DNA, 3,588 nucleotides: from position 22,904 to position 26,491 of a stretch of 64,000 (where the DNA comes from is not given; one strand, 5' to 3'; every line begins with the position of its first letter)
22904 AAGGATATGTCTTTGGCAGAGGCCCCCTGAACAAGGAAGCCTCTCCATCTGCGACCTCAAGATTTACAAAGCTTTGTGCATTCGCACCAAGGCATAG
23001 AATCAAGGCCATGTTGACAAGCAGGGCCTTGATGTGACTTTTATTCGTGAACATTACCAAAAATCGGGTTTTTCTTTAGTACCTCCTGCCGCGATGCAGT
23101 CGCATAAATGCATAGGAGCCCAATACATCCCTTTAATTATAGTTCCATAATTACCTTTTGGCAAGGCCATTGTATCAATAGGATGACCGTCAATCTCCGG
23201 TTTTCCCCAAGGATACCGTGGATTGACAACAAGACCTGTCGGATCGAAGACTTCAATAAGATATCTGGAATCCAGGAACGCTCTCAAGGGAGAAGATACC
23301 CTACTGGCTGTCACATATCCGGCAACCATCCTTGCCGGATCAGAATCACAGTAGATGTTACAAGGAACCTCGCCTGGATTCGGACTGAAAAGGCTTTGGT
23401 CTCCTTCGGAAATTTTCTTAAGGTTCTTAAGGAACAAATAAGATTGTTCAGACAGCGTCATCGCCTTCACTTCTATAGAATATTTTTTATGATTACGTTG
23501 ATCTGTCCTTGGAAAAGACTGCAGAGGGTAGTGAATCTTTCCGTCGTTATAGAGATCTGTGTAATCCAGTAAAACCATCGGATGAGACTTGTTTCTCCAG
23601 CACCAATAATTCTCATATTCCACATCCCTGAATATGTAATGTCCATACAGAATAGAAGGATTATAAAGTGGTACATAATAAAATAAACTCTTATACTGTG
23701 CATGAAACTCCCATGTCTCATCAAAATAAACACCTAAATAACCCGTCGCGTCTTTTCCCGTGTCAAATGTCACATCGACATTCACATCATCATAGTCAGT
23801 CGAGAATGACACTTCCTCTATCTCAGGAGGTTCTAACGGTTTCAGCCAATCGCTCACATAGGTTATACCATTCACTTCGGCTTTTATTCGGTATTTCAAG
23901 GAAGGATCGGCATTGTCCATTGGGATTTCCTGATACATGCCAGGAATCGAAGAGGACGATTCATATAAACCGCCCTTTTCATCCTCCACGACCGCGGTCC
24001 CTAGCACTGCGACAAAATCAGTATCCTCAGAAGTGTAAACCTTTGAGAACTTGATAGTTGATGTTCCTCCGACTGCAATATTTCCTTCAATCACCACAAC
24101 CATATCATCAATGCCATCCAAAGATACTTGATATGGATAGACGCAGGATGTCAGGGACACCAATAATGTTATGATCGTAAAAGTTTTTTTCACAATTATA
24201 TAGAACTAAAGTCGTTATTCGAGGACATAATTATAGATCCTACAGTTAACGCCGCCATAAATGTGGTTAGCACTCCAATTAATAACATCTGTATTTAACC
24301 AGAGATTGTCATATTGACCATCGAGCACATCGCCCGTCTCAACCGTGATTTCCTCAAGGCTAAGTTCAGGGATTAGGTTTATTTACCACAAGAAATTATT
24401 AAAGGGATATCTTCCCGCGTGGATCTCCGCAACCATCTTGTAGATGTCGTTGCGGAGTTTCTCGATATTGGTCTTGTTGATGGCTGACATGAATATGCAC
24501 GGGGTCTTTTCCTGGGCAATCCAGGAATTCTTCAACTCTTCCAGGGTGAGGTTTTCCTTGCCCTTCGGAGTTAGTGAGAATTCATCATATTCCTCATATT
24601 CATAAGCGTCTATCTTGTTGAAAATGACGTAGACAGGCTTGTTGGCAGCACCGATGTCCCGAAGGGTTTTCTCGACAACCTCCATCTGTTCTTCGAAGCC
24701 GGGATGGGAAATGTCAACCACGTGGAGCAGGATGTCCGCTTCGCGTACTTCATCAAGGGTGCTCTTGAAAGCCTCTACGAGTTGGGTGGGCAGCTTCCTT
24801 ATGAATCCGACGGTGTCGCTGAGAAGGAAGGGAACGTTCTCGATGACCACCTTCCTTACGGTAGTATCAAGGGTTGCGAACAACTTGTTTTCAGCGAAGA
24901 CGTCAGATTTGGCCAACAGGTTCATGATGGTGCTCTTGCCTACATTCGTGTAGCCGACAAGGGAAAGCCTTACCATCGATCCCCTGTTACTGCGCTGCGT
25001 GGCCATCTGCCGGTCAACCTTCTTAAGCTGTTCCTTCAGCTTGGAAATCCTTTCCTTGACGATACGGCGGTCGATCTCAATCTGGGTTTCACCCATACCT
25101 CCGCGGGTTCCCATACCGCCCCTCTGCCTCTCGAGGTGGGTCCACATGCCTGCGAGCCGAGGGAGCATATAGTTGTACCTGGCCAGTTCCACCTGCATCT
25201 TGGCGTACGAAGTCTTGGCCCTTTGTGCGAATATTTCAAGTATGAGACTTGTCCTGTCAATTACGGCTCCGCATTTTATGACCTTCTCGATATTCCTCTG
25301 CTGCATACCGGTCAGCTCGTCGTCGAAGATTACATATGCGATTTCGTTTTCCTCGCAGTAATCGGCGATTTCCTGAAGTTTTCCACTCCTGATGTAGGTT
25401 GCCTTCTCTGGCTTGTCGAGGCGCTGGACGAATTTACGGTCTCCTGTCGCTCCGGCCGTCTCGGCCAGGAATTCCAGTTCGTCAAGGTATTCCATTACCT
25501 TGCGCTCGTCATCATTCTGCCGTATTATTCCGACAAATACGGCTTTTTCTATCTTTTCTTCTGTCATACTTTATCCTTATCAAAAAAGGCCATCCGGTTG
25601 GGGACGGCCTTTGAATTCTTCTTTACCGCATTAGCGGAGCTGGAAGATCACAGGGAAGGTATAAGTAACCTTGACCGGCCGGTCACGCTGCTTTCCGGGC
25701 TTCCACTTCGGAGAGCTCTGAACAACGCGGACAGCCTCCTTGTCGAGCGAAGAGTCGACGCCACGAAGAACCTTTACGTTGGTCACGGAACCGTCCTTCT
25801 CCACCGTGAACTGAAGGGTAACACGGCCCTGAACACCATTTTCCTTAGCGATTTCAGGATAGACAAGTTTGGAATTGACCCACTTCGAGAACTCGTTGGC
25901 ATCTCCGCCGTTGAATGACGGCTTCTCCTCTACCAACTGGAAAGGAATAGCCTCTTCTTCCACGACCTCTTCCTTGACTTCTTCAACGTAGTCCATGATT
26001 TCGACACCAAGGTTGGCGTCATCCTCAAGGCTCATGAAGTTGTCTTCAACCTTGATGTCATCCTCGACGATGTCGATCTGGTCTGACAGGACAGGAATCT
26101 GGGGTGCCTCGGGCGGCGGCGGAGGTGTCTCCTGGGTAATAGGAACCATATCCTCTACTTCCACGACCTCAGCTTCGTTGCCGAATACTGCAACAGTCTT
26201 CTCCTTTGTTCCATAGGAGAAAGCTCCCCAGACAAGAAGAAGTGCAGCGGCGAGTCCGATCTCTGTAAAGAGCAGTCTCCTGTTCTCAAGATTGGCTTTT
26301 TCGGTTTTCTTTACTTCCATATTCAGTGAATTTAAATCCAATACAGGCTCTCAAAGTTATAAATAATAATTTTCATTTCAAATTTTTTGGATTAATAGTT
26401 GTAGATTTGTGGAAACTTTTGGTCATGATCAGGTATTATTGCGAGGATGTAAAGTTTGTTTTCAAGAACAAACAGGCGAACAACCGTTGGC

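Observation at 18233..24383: Integrase-free 6.1-kb islet that duplicated and replaced the 3' end of sdhB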

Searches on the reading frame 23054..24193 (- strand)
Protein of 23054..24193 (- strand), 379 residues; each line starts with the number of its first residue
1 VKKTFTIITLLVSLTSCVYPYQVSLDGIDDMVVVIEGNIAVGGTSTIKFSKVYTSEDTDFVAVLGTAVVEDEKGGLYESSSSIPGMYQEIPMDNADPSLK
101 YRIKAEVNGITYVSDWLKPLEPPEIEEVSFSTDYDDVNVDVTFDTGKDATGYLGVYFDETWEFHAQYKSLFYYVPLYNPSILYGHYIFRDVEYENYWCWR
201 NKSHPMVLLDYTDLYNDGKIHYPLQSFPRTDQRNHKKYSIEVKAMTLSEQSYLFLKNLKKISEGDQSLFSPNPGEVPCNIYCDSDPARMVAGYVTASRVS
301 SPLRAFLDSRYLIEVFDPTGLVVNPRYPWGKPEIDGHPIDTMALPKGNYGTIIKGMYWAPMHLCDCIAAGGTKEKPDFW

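Call 4: search_protein_families(library=pfam, proteins=[window:23054-24193:-])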
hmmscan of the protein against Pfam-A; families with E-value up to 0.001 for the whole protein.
window:23054-24193:- (379 aa): 1 family
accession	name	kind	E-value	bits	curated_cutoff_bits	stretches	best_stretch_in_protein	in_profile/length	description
PF14054.11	DUF4249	-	1e-21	78.2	28.5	1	20-301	3-267/269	Domain of unknown function (DUF4249)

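Call 22: find_encoding_contigs(protein=window:23054-24193:-, flank=10000, max_places=10)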
Protein window:23054-24193:- (379 aa): 8 contigs read that carry it; 8 places shown.
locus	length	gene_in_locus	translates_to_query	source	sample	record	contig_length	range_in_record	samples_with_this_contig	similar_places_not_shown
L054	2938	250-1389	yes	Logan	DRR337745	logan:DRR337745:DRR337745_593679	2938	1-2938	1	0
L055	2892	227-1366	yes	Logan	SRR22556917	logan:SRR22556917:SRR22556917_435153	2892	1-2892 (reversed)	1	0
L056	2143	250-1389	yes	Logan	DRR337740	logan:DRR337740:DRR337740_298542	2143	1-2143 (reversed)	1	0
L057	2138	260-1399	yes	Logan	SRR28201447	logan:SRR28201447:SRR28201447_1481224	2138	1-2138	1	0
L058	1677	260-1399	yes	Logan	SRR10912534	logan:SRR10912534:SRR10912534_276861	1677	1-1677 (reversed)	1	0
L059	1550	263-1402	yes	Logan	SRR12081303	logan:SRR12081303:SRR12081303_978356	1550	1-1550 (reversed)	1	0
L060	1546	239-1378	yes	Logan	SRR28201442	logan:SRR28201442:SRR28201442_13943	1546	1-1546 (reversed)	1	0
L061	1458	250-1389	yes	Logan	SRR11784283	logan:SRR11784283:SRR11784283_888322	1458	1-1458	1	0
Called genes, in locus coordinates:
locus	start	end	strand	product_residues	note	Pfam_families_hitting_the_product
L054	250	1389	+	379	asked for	PF14054:DUF4249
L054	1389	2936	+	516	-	?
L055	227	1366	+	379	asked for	PF14054:DUF4249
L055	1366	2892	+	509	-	?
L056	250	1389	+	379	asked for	PF14054:DUF4249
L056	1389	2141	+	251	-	?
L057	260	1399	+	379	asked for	PF14054:DUF4249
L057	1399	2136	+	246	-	?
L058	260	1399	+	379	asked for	PF14054:DUF4249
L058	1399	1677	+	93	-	?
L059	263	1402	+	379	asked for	PF14054:DUF4249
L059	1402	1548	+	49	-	?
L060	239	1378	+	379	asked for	PF14054:DUF4249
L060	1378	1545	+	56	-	?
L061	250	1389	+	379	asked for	PF14054:DUF4249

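Call 37: find_homologous_proteins(query=window:23054-24193:-, max_evalue=1e-40)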
Query window:23054-24193:- (379 aa): 92 proteins with E <= 1e-40 among 1809 candidates.
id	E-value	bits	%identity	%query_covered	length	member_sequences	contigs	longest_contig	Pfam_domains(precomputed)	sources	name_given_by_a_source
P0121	6.1e-239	811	89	100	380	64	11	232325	PF14054.12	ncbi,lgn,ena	-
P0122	4.0e-213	726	79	100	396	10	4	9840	PF14054.12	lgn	-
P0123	2.6e-138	479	56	100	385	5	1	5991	PF14054.12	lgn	-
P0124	1.1e-103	365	47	100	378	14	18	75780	PF14054.12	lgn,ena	-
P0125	4.1e-102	360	47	100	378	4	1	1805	PF14054.12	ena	-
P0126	1.5e-101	358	46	100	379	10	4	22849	PF14054.12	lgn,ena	-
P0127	5.2e-101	356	46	100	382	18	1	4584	PF14054.12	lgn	-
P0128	3.3e-96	341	46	100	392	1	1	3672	PF14054.12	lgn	-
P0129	5.7e-96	340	45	100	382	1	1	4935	PF14054.12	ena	-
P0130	9.8e-96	339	45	100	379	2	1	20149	PF14054.12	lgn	-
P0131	1.0e-95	339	43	100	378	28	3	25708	PF14054.12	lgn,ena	-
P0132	1.3e-95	339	44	100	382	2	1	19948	PF14054.12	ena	-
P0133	3.2e-95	337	46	100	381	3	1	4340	PF14054.12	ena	-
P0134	5.3e-94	333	45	100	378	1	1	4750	PF14054.12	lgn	-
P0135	7.5e-92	326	44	100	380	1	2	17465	PF14054.12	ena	-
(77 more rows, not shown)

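Call 39: find_encoding_contigs(protein=P0121, flank=10000, max_places=8)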
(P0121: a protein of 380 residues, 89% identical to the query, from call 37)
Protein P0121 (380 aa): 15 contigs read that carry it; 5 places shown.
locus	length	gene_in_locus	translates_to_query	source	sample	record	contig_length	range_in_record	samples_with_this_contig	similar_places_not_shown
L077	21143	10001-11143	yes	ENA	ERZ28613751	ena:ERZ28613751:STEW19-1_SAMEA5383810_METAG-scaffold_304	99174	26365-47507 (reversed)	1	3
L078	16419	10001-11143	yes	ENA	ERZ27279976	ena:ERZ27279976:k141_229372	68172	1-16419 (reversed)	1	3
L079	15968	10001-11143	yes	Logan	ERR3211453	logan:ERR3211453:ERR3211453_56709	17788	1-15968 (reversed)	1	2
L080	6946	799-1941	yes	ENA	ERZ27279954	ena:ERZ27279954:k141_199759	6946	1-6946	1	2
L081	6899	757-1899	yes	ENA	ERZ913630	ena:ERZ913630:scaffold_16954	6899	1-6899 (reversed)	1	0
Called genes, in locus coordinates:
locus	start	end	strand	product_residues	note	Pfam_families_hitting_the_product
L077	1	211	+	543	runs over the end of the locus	PF01582:TIR, PF13676:TIR_2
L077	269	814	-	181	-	-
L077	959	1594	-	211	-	-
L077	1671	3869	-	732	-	-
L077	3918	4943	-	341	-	-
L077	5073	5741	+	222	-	-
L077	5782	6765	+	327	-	PF02026:RyR, PF13240:Zn_Ribbon_1, PF13248:Zn_ribbon_3 (weak)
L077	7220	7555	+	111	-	PF01610:DDE_Tnp_ISL3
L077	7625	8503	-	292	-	PF04383:KilA-N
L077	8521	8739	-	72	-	-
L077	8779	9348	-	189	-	PF02677:QueH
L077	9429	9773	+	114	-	-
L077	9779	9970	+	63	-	-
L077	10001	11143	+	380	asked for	PF14054:DUF4249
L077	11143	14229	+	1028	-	PF13620:CarboxypepD_reg (weak), PF13715:CarbopepD_reg_2, PF07715:Plug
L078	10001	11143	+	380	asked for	PF14054:DUF4249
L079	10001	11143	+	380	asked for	PF14054:DUF4249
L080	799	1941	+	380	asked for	PF14054:DUF4249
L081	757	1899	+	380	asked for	PF14054:DUF4249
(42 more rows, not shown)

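Call 40: find_encoding_contigs(protein=P0122, flank=10000, max_places=6)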
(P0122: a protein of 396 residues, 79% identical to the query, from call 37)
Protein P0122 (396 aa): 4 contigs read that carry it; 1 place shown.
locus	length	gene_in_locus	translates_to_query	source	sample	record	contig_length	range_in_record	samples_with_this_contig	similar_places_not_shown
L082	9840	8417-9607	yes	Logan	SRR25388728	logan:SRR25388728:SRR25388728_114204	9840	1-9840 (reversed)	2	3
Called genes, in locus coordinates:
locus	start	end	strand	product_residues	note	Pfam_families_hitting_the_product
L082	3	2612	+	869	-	?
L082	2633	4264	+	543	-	PF14322:SusD-like_3, PF07980:SusD_RagB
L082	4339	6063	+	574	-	PF23763:Beta-barrel_GLAA-B_I, PF23764:Beta-barrel_GLAA-B_II, PF13229:Beta_helix (weak)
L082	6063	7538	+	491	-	PF03629:SASA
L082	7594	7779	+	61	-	-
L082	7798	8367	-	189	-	PF02677:QueH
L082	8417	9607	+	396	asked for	PF14054:DUF4249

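Call 44: search_protein_families(library=ncbifam, proteins=[window:23054-24193:-], max_evalue=0.01)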
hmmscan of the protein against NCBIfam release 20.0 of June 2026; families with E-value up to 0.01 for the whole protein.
window:23054-24193:- (379 aa): 0 families

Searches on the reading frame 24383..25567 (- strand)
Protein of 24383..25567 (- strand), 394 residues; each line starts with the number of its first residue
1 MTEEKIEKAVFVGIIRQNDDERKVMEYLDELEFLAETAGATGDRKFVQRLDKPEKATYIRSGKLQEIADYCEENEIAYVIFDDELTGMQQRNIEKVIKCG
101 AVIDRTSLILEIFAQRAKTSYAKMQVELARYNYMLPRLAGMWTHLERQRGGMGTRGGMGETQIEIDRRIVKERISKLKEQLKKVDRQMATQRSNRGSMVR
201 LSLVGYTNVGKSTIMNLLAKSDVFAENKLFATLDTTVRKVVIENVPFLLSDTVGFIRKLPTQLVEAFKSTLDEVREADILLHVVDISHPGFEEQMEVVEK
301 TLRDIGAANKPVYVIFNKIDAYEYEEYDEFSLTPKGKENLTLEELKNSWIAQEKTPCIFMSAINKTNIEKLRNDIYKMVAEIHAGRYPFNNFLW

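Call 4: search_protein_families(library=pfam, proteins=[window:24383-25567:-])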
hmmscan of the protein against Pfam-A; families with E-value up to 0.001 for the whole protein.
window:24383-25567:- (394 aa): 10 families
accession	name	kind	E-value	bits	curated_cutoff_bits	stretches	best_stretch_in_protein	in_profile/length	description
PF16360.10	GTP-bdg_M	-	8.1e-31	106.8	29.5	1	116-195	1-79/79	GTP-binding GTPase Middle Region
PF13167.11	GTP-bdg_N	-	1.2e-29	103.2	25.4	1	26-114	2-89/89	GTP-binding GTPase N-terminal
PF01926.29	MMR_HSR1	-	4.8e-22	78.6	21.9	1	201-318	2-113/113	50S ribosome-binding GTPase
PF00009.33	GTP_EFTU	-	9.6e-07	29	26.5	1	273-379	89-186/188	Elongation factor Tu GTP binding domain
PF00025.27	Arf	-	2.6e-06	27.5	22.3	1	196-367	12-162/174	ADP-ribosylation factor family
PF03193.22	RsgA_GTPase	-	9e-05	22.8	30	0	201-232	109-140/174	RsgA GTPase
PF02421.24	FeoB_N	-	0.00016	21.6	27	1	201-326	3-122/156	Ferrous iron transport protein B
PF00071.28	Ras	-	0.00027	21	21.6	1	201-378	2-159/162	Ras family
PF04670.18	Gtr1_RagA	-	0.00049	20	22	1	202-330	3-132/232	Gtr1/RagA G protein conserved region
PF00503.26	G-alpha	-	0.00076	19.2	48.8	0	180-249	3-73/333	G-protein alpha subunit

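Call 66: find_encoding_contigs(protein=window:24383-25567:-, flank=8000, max_places=10)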
Protein window:24383-25567:- (394 aa): 9 contigs read that carry it; 8 places shown.
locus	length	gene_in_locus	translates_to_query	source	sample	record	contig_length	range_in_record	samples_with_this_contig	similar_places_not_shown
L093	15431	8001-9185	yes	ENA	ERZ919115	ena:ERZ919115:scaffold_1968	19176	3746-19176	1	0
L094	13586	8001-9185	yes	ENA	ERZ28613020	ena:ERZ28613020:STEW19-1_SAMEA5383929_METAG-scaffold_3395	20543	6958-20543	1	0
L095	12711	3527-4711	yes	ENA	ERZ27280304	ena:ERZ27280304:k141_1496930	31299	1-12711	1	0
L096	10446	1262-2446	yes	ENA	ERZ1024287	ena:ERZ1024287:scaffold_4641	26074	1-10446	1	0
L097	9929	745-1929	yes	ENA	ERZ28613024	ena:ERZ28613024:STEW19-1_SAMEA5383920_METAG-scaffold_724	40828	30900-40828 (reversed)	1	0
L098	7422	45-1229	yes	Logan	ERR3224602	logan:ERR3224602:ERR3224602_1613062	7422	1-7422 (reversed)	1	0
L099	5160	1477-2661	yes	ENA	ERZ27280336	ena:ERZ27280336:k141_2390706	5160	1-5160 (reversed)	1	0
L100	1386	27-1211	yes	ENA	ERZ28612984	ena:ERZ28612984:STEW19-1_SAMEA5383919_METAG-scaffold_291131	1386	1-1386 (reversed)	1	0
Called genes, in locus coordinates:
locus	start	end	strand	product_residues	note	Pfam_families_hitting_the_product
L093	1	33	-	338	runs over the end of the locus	PF01156:IU_nuc_hydro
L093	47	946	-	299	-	PF00294:PfkB, PF08543:Phos_pyr_kin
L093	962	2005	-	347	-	PF01156:IU_nuc_hydro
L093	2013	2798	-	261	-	PF02657:SufE, PF01883:FeS_assembly_P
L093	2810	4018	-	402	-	PF00155:Aminotran_1_2, PF00266:Aminotran_5, PF01212:Beta_elim_lyase, PF01041:DegT_DnrJ_EryC1 (weak), PF01053:Cys_Met_Meta_PP (weak)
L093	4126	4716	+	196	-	PF01330:RuvA_N, PF14520:HHH_5, PF07499:RuvA_C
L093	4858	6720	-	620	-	PF01134:GIDA, PF12831:FAD_oxidored (weak), PF21680:GIDA_C_1st, PF13932:SAM_GIDA_C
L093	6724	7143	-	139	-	PF02130:YbeY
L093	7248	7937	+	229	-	PF03544:TonB_C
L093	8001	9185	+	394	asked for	PF13167:GTP-bdg_N, PF16360:GTP-bdg_M, PF00025:Arf (weak), PF01926:MMR_HSR1, PF00009:GTP_EFTU (weak)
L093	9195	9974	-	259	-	PF13085:Fer2_3, PF00111:Fer2 (faint), PF12838:Fer4_7, PF13183:Fer4_8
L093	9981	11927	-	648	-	PF00890:FAD_binding_2, PF01266:DAO (faint), PF07992:Pyr_redox_2 (faint), PF02910:Succ_DH_flav_C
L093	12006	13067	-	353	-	-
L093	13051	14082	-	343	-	PF06068:TIP49 (faint), PF05496:RuvB_N, PF00004:AAA, PF07728:AAA_5 (faint), PF17864:AAA_lid_4, PF05491:WHD_RuvB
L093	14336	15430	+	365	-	?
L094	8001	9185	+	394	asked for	PF13167:GTP-bdg_N, PF16360:GTP-bdg_M, PF00025:Arf (weak), PF01926:MMR_HSR1, PF00009:GTP_EFTU (weak)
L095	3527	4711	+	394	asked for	PF13167:GTP-bdg_N, PF16360:GTP-bdg_M, PF00025:Arf (weak), PF01926:MMR_HSR1, PF00009:GTP_EFTU (weak)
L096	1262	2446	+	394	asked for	PF13167:GTP-bdg_N, PF16360:GTP-bdg_M, PF00025:Arf (weak), PF01926:MMR_HSR1, PF00009:GTP_EFTU (weak)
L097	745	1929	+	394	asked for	PF13167:GTP-bdg_N, PF16360:GTP-bdg_M, PF00025:Arf (weak), PF01926:MMR_HSR1, PF00009:GTP_EFTU (weak)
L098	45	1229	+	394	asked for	PF13167:GTP-bdg_N, PF16360:GTP-bdg_M, PF00025:Arf (weak), PF01926:MMR_HSR1, PF00009:GTP_EFTU (weak)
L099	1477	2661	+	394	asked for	PF13167:GTP-bdg_N, PF16360:GTP-bdg_M, PF00025:Arf (weak), PF01926:MMR_HSR1, PF00009:GTP_EFTU (weak)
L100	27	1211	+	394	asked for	PF13167:GTP-bdg_N, PF16360:GTP-bdg_M, PF00025:Arf (weak), PF01926:MMR_HSR1, PF00009:GTP_EFTU (weak)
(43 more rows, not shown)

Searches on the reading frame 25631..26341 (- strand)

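Call 4: search_protein_families(library=pfam, proteins=[window:25631-26341:-])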
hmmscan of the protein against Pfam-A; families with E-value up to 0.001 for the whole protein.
window:25631-26341:- (236 aa): 1 family
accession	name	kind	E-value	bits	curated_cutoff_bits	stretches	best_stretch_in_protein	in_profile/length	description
PF03544.19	TonB_C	-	9e-23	81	24.6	1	158-235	2-79/79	Gram-negative bacterial TonB protein C-terminal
